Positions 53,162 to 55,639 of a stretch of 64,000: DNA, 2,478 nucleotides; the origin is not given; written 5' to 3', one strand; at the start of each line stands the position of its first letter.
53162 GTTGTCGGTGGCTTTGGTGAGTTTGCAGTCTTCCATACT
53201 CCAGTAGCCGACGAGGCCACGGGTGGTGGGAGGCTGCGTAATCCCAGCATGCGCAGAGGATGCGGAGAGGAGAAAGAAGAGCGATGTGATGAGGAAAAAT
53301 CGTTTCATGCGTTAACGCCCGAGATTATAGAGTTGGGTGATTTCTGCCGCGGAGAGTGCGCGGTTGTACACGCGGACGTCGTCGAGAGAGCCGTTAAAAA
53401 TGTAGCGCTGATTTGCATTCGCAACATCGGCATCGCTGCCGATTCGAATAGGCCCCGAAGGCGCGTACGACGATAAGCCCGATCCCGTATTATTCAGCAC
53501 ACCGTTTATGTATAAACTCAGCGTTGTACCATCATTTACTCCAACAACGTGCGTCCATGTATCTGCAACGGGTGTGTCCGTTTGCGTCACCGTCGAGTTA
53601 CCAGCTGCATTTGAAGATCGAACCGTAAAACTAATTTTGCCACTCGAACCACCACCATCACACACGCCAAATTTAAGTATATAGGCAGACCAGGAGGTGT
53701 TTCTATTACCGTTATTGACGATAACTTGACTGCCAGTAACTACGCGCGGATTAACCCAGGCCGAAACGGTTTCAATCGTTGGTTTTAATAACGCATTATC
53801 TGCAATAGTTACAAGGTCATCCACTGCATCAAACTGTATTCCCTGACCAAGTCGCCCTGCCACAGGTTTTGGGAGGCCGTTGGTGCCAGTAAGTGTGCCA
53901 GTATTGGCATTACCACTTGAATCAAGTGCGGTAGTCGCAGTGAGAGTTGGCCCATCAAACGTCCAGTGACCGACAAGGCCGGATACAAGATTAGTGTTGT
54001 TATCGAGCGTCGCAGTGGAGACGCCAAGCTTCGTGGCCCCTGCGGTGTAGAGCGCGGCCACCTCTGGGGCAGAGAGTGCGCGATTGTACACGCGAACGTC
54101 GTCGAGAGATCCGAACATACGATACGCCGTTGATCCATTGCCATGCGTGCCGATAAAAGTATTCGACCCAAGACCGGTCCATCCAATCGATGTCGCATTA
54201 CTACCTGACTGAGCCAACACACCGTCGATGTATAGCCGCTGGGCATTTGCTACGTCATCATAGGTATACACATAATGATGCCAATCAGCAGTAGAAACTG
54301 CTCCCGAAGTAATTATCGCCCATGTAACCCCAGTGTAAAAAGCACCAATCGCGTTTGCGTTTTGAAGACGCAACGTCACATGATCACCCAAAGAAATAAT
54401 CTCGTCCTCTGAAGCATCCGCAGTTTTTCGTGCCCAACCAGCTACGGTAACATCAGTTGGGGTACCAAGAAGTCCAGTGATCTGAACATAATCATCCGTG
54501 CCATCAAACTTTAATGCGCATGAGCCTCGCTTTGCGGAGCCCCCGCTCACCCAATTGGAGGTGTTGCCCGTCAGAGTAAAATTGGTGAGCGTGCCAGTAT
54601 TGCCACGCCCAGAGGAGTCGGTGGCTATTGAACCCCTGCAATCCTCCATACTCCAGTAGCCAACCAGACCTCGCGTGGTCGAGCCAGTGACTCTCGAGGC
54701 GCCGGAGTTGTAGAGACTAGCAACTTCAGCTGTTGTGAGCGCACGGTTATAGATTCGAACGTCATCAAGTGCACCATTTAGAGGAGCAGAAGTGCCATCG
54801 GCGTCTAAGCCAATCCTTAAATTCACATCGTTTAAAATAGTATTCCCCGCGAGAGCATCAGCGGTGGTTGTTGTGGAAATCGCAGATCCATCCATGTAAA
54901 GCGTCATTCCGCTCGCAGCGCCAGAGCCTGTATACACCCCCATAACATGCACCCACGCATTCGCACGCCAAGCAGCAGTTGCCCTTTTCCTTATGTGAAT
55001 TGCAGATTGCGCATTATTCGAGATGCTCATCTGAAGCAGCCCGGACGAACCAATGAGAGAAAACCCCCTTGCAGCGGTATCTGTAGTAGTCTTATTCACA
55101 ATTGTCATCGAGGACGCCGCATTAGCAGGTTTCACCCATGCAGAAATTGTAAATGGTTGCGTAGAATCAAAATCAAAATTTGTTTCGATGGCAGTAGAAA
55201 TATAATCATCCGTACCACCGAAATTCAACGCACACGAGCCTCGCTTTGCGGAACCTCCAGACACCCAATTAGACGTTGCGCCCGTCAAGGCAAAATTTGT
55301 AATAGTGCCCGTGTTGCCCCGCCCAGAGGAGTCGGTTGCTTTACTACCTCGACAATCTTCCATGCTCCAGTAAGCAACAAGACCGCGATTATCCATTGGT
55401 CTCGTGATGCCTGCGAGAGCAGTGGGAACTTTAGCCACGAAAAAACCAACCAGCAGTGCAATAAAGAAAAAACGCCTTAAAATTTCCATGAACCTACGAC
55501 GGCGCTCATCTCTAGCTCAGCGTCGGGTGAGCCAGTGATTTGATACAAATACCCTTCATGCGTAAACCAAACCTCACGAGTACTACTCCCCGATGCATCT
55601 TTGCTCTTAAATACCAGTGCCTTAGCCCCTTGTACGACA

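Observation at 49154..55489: Three tandem LamG/concanavalin-like surface protein genes with about 304-bp perfect repeats straddling the gene junctions.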

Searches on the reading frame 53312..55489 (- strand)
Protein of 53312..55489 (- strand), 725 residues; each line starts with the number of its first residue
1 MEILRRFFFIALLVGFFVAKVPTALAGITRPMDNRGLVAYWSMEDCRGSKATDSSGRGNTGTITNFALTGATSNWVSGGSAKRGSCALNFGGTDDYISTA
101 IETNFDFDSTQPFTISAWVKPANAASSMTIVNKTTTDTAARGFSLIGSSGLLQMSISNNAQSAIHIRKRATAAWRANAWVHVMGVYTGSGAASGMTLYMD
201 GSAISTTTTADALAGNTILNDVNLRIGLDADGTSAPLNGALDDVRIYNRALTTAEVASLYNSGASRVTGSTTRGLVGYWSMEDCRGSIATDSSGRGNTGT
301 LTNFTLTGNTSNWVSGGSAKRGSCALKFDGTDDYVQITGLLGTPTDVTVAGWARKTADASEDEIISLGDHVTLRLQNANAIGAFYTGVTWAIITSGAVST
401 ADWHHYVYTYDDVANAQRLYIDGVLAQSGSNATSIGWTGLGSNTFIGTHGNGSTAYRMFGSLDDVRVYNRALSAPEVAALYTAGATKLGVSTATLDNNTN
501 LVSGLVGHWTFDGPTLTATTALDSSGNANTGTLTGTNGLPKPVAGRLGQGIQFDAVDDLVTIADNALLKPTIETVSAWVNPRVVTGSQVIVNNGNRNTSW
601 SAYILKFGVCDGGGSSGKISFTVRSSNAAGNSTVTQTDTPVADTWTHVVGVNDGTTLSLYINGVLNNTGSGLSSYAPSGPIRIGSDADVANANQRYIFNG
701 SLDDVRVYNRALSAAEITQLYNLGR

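Call 4: search_protein_families(library=pfam, proteins=[window:53312-55489:-], max_evalue=0.01)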
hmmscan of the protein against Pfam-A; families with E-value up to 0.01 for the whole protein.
window:53312-55489:- (725 aa): 3 families
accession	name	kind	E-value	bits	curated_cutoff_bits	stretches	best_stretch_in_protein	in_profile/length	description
PF13385.13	Laminin_G_3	-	4.7e-79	264.2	27.6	3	557-717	4-150/151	Concanavalin A-like lectin/glucanases superfamily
PF02973.23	Sialidase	-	2.1e-10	40.9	26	1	653-718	115-182/189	Sialidase, N-terminal domain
PF07953.20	Toxin_R_bind_N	-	1.5e-07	31.8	23.8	0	105-250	48-190/191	Clostridium neurotoxin, N-terminal receptor binding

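Call 11: find_encoding_contigs(protein=window:53312-55489:-, flank=10000, max_places=10)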
Protein window:53312-55489:- (725 aa): no gene with exactly this product is on record in the collection.

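Call 30: find_homologous_proteins(query=window:53312-55489:-, max_evalue=1e-40)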
Query window:53312-55489:- (725 aa): 1017 proteins with E <= 1e-40 among 8000 candidates; the best 120 are listed.
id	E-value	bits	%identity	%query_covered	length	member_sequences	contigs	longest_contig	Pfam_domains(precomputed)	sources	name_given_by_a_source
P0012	0.0e+0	1584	100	100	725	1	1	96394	PF07953.21,PF13385.14,PF02973.23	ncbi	-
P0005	4.4e-145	503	36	98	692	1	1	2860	PF00354.25,PF13385.14,PF02973.23,PF02210.32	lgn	-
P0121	6.3e-144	499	30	98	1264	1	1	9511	PF22925.4,PF07953.21,PF00354.25,PF13385.14,PF02973.23,PF02210.32,PF16356.10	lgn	-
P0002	2.4e-134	467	41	100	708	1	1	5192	PF07953.21,PF00354.25,PF13385.14,PF02973.23,PF02210.32,PF00054.31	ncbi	-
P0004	1.8e-132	461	41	100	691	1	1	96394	PF22925.4,PF07953.21,PF13385.14,PF02973.23,PF02210.32,PF00054.31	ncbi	-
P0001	6.5e-124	433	41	100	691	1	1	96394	PF22925.4,PF07953.21,PF13385.14,PF02973.23,PF02210.32,PF00054.31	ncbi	-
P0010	1.0e-122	429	40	100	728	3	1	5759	PF07953.21,PF13385.14,PF02973.23,PF02210.32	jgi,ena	-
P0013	1.3e-121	425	40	100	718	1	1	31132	PF22925.4,PF00354.25,PF13385.14,PF02973.23,PF02210.32,PF00054.31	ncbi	-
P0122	1.7e-121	425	32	95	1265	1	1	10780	PF22925.4,PF07953.21,PF00354.25,PF13385.14,PF02973.23,PF02210.32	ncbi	-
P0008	3.5e-121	424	40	100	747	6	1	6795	PF22925.4,PF00354.25,PF13385.14,PF02973.23,PF02210.32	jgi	-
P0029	2.0e-120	421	35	95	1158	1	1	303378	PF07953.21,PF13385.14,PF02973.23,PF02210.32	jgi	jgi:hypothetical protein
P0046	1.6e-119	418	41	99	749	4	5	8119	PF00354.25,PF13385.14,PF02973.23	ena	-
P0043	1.6e-116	409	34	95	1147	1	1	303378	PF07953.21,PF00354.25,PF13385.14,PF02973.23,PF02210.32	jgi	jgi:hypothetical protein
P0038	9.6e-112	393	32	99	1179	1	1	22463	PF07953.21,PF13385.14,PF02973.23,PF02210.32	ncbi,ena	-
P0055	1.1e-111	393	34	95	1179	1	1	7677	PF07953.21,PF00354.25,PF13385.14,PF02973.23,PF02210.32,PF00054.31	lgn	-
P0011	5.8e-111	390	31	99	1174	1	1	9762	PF22925.4,PF07953.21,PF06439.19,PF00354.25,PF13385.14,PF02973.23,PF02210.32,PF00054.31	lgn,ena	-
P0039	1.6e-110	389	32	95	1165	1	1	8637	PF22925.4,PF07953.21,PF06439.19,PF00354.25,PF13385.14,PF02973.23,PF02210.32,PF00054.31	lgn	-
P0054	4.0e-110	387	40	97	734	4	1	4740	PF07953.21,PF13385.14,PF02973.23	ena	-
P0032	2.2e-109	385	31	95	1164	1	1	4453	PF22925.4,PF07953.21,PF00354.25,PF13385.14,PF02973.23,PF02210.32,PF00054.31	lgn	-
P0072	1.0e-108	383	33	95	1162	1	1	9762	PF22925.4,PF07953.21,PF00354.25,PF13385.14,PF02973.23,PF02210.32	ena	-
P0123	1.4e-107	379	39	98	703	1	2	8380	PF07953.21,PF00354.25,PF13385.14,PF02973.23,PF02210.32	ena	-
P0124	5.5e-107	377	30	95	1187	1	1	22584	PF07953.21,PF00354.25,PF13385.14,PF02973.23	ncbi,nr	ncbi:MAG: LamG domain-containing protein [Candidatus Moranbacteria bacterium]|nr:LamG domain-contain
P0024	5.9e-107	377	33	95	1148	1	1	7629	PF07953.21,PF00354.25,PF13385.14,PF02973.23,PF02210.32,PF00054.31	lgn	-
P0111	7.1e-107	377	36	95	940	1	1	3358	PF22925.4,PF07953.21,PF13385.14,PF02973.23,PF02210.32,PF00054.31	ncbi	-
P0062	7.6e-106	373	31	95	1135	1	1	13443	PF22925.4,PF07953.21,PF00354.25,PF13385.14,PF02973.23,PF02210.32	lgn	-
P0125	8.7e-106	373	32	96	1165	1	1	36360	PF07953.21,PF00354.25,PF13385.14,PF02973.23,PF02210.32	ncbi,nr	ncbi:MAG: LamG domain-containing protein [Candidatus Moranbacteria bacterium]|nr:LamG domain-contain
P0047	6.6e-105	370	31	95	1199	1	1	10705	PF07953.21,PF00354.25,PF13385.14,PF02973.23,PF02210.32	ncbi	-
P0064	2.1e-104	369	32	95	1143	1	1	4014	PF22925.4,PF07953.21,PF00354.25,PF13385.14,PF02973.23,PF02210.32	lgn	-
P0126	3.3e-104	368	33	95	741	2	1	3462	PF13385.14,PF02973.23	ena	-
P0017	8.7e-104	367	38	98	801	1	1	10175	PF07953.21,PF13385.14,PF02973.23,PF05635.18,PF02210.32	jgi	jgi:four helix bundle protein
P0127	8.8e-104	366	34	95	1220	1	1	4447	PF22925.4,PF07953.21,PF00354.25,PF13385.14,PF02973.23,PF02210.32,PF00054.31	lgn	-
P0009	2.8e-103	365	33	96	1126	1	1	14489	PF07953.21,PF00354.25,PF13385.14,PF02973.23,PF02210.32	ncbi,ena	-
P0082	3.5e-103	364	33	98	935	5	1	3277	PF00354.25,PF13385.14,PF02973.23,PF02210.32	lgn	-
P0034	5.9e-103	364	31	99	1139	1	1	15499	PF07953.21,PF06439.19,PF13385.14,PF02973.23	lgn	-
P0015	5.5e-102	361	33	95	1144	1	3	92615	PF07953.21,PF00354.25,PF13385.14,PF02973.23,PF02210.32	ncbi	-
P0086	9.2e-102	360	31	98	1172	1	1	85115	PF22925.4,PF07953.21,PF00354.25,PF13385.14,PF02973.23,PF02210.32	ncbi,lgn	-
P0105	1.3e-101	359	32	95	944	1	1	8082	PF07953.21,PF00354.25,PF13385.14,PF02973.23,PF02210.32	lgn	-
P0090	1.5e-101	359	32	95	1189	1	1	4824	PF07953.21,PF00354.25,PF13385.14,PF02973.23,PF02210.32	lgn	-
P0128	1.6e-101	359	30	95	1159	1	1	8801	PF07953.21,PF06439.19,PF00354.25,PF13385.14,PF02973.23,PF02210.32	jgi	jgi:hypothetical protein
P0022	1.7e-101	359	32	95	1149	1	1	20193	PF07953.21,PF00354.25,PF13385.14,PF02973.23,PF02210.32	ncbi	-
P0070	7.7e-101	357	32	95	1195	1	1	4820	PF07953.21,PF00354.25,PF13385.14,PF02973.23,PF02210.32,PF00054.31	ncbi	-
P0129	1.0e-100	356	30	94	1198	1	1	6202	PF07953.21,PF00354.25,PF13385.14,PF02973.23,PF02210.32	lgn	-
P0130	2.2e-100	355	35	95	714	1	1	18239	PF22925.4,PF07953.21,PF00354.25,PF13385.14,PF02973.23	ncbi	-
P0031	3.1e-100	355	38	89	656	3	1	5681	PF07953.21,PF00354.25,PF13385.14,PF02973.23,PF02210.32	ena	-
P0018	3.9e-100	354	33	95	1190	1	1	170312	PF07953.21,PF00354.25,PF13385.14,PF02973.23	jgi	-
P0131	4.7e-100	354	29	95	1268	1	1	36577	PF22925.4,PF07953.21,PF13385.14,PF02973.23,PF02210.32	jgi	jgi:hypothetical protein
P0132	1.2e-99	353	32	97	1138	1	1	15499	PF07953.21,PF00354.25,PF13385.14,PF02973.23,PF02210.32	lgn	-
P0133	1.7e-98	349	30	99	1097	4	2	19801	PF22925.4,PF07953.21,PF00354.25,PF13385.14,PF02973.23,PF02210.32,PF16356.10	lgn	-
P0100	1.9e-98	349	31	95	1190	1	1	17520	PF22925.4,PF07953.21,PF13385.14,PF02973.23,PF02210.32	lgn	-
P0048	2.5e-98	348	34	100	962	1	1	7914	PF07953.21,PF13385.14,PF02973.23,PF02210.32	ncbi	ncbi:MAG: LamG domain-containing protein [Candidatus Moraniibacteriota bacterium]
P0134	8.6e-98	347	31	95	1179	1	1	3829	PF07953.21,PF13385.14,PF02973.23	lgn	-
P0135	1.3e-97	346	31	95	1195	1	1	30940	PF22925.4,PF07953.21,PF00354.25,PF13385.14,PF02973.23,PF02210.32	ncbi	ncbi:MAG: LamG domain-containing protein [Candidatus Moraniibacteriota bacterium]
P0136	1.6e-97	346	32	95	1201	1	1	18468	PF07953.21,PF00354.25,PF13385.14,PF02973.23,PF02210.32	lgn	-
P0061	1.6e-97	346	31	95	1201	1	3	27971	PF07953.21,PF13385.14,PF02973.23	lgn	-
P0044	3.6e-97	345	32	96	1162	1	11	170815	PF22925.4,PF07953.21,PF13385.14,PF02973.23,PF02210.32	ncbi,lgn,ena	-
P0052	1.2e-96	343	31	99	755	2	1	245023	PF07953.21,PF00354.25,PF13385.14,PF02973.23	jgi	-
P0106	1.6e-96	342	30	100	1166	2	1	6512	PF07953.21,PF00354.25,PF13385.14,PF02973.23,PF02210.32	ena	-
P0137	3.3e-96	341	33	96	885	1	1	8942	PF13385.14,PF02973.23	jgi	-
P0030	9.1e-96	340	32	95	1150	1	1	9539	PF22925.4,PF00354.25,PF13385.14,PF02973.23,PF02210.32,PF00054.31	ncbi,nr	ncbi:MAG: LamG domain-containing protein [Candidatus Moraniibacteriota bacterium]|nr:MAG: LamG domai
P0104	1.7e-95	339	36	99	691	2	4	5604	PF13385.14,PF02973.23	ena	-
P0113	3.6e-95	338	32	98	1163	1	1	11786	PF07953.21,PF00354.25,PF13385.14,PF02973.23,PF02210.32,PF00054.31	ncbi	-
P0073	1.7e-94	336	37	98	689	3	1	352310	PF07953.21,PF13385.14,PF02973.23,PF02210.32,PF00054.31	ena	-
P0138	1.8e-94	336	32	97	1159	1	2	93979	PF07953.21,PF13385.14,PF02973.23,PF02210.32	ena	-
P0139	2.2e-94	335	33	100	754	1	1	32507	PF07953.21,PF13385.14,PF02210.32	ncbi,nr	ncbi:MAG: LamG domain-containing protein [bacterium]|nr:LamG domain-containing protein [bacterium]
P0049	3.4e-94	335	31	95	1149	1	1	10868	PF07953.21,PF00354.25,PF13385.14,PF02973.23,PF02210.32,PF00054.31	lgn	-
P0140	4.0e-94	335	34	97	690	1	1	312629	PF00354.25,PF13385.14,PF02210.32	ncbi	ncbi:MAG: LamG domain-containing protein [Candidatus Paceibacterota bacterium]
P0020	1.0e-93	333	32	95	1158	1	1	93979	PF07953.21,PF00354.25,PF13385.14,PF02973.23,PF02210.32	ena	-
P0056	1.0e-93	333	32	95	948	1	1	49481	PF22925.4,PF07953.21,PF00354.25,PF13385.14,PF02973.23,PF02210.32,PF00054.31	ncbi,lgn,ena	-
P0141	1.5e-93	333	35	95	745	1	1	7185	PF22925.4,PF07953.21,PF00354.25,PF13385.14,PF02973.23,PF02210.32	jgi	-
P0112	1.6e-93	333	32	95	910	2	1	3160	PF07953.21,PF00354.25,PF13385.14,PF02973.23,PF02210.32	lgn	-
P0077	2.3e-93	332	33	99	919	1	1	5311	PF22925.4,PF07953.21,PF13385.14,PF02973.23,PF02210.32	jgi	jgi:hypothetical protein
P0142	2.3e-93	332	34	61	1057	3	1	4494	PF22925.4,PF07953.21,PF00354.25,PF13385.14,PF02973.23,PF02210.32,PF00054.31,PF16356.10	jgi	jgi:hypothetical protein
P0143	3.6e-93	331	32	95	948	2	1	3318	PF07953.21,PF13385.14,PF02973.23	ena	-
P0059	4.5e-93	331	32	99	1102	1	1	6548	PF22925.4,PF07953.21,PF00354.25,PF13385.14,PF02973.23,PF02210.32,PF00054.31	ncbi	-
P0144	8.1e-93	330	31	95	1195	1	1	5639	PF07953.21,PF00354.25,PF13385.14,PF02973.23,PF02210.32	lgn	-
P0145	1.0e-92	330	33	99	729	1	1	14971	PF07953.21,PF13385.14,PF02973.23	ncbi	-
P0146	3.4e-92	328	33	99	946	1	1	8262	PF00354.25,PF13385.14,PF02973.23,PF02210.32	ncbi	-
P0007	7.1e-92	327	37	100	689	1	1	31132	PF07953.21,PF13385.14,PF02210.32,PF00054.31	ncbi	-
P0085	7.3e-92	327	34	95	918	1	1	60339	PF22925.4,PF07953.21,PF00354.25,PF13385.14,PF02973.23,PF02210.32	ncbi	-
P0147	1.6e-91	326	33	95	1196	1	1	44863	PF07953.21,PF13385.14,PF02973.23,PF02210.32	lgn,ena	-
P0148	4.8e-91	324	34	98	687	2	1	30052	PF07953.21,PF00354.25,PF13385.14,PF02973.23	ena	-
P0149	7.0e-91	324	32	95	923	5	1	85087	PF07953.21,PF13385.14,PF02973.23,PF02210.32,PF00054.31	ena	-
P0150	1.8e-90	322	34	98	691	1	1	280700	PF07953.21,PF13385.14,PF02973.23,PF02210.32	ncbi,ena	-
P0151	2.1e-90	322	29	95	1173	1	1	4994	PF07953.21,PF00354.25,PF13385.14,PF02973.23,PF02210.32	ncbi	-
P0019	2.2e-90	322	30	95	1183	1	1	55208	PF07953.21,PF00354.25,PF13385.14,PF02973.23,PF02210.32,PF00054.31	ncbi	-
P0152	2.2e-90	322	33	99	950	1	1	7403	PF22925.4,PF07953.21,PF00354.25,PF13385.14,PF02973.23,PF02210.32,PF00054.31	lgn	-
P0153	2.2e-90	322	32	99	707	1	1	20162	PF22925.4,PF13385.14,PF02973.23,PF02210.32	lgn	-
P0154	4.0e-90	321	29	99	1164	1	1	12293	PF07953.21,PF00354.25,PF13385.14,PF02973.23,PF02210.32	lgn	-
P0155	4.4e-90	321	30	94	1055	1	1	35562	PF22925.4,PF07953.21,PF00354.25,PF13385.14,PF02973.23,PF02210.32,PF00054.31,PF16356.10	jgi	jgi:hypothetical protein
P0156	4.5e-90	321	31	62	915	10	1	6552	PF06439.19,PF00354.25,PF13385.14,PF02973.23,PF02210.32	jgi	-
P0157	4.7e-90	321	42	37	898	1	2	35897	PF07953.21,PF00354.25,PF13385.14,PF02973.23,PF02210.32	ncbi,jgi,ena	-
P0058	8.1e-90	320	36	100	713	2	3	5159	PF07953.21,PF13385.14,PF02973.23,PF02210.32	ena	-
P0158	1.0e-89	320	35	61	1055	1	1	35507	PF22925.4,PF07953.21,PF00354.25,PF13385.14,PF02973.23,PF02210.32,PF00054.31,PF16356.10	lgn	-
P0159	1.2e-89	320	32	62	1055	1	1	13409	PF22925.4,PF07953.21,PF00354.25,PF13385.14,PF02973.23,PF02210.32,PF00054.31,PF16356.10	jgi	jgi:hypothetical protein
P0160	1.3e-89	320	31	96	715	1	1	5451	PF00354.25,PF13385.14,PF02973.23,PF02210.32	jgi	jgi:hypothetical protein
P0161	1.3e-89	320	34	95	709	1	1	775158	PF00354.25,PF13385.14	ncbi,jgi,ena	ncbi:MAG: LamG domain-containing protein [Candidatus Paceibacterota bacterium]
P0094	1.3e-89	320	37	97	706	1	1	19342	PF07953.21,PF13385.14,PF02973.23,PF02210.32,PF00054.31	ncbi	-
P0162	2.0e-89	319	30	95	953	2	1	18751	PF07953.21,PF00354.25,PF13385.14,PF02973.23,PF02210.32,PF00054.31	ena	-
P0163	2.4e-89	319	34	100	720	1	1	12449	PF22925.4,PF07953.21,PF00354.25,PF13385.14,PF02973.23,PF02210.32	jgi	jgi:hypothetical protein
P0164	1.1e-88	317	35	99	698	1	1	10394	PF07953.21,PF00354.25,PF13385.14,PF02973.23,PF02210.32,PF19559.7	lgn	-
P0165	1.1e-88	317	33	100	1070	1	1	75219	PF22925.4,PF07953.21,PF13385.14,PF02973.23,PF02210.32,PF00054.31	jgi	jgi:hypothetical protein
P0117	1.7e-88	316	31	95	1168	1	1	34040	PF07953.21,PF13385.14,PF02973.23,PF02210.32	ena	-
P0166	1.8e-88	316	30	98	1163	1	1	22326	PF07953.21,PF00354.25,PF13385.14,PF02973.23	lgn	-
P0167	2.4e-88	315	32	67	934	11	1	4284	PF07953.21,PF00354.25,PF13385.14,PF02973.23,PF02210.32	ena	-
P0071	3.9e-88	315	33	94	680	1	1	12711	PF22925.4,PF07953.21,PF13385.14,PF02973.23,PF02210.32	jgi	-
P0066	4.8e-88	314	36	98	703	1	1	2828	PF07953.21,PF13385.14,PF02973.23,PF02210.32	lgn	-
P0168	4.9e-88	314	34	97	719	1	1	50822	PF22925.4,PF07953.21,PF06439.19,PF00354.25,PF13385.14,PF02973.23,PF02210.32,PF00054.31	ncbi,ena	-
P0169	6.3e-88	314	30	99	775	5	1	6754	PF07953.21,PF00354.25,PF13385.14,PF02973.23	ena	-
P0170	6.9e-88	314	35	97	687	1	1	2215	PF13385.14,PF02973.23,PF02210.32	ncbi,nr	ncbi:LamG domain-containing protein [Candidatus Uhrbacteria bacterium]|nr:LamG domain-containing pro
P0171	8.1e-88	314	30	100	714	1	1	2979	PF07953.21,PF13385.14,PF02973.23,PF02210.32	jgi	jgi:hypothetical protein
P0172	7.1e-87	311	33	97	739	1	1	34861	PF22925.4,PF07953.21,PF13385.14,PF02973.23,PF02210.32,PF00054.31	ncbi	-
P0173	7.2e-87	311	33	99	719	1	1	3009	PF07953.21,PF00354.25,PF13385.14,PF02973.23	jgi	-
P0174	8.8e-87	310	29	95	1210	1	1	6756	PF07953.21,PF13385.14,PF02973.23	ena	-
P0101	1.1e-86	310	35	100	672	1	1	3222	PF07953.21,PF00354.25,PF13385.14,PF02973.23,PF02210.32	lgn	-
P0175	1.1e-86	310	34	100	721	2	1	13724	PF07953.21,PF13385.14,PF02210.32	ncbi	-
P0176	2.7e-86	309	32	99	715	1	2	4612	PF00354.25,PF13385.14,PF02973.23,PF02210.32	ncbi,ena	-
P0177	3.8e-86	308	32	96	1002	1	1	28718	PF07953.21,PF00354.25,PF13385.14,PF02973.23,PF02210.32,PF00054.31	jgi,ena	-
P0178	4.0e-86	308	36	45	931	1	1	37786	PF22925.4,PF00354.25,PF13385.14,PF02973.23,PF02210.32,PF00054.31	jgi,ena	-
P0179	4.7e-86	308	33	97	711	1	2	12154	PF07953.21,PF00354.25,PF13385.14,PF02973.23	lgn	-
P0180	4.9e-86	308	32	99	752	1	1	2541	PF00354.25,PF13385.14,PF02973.23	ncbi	-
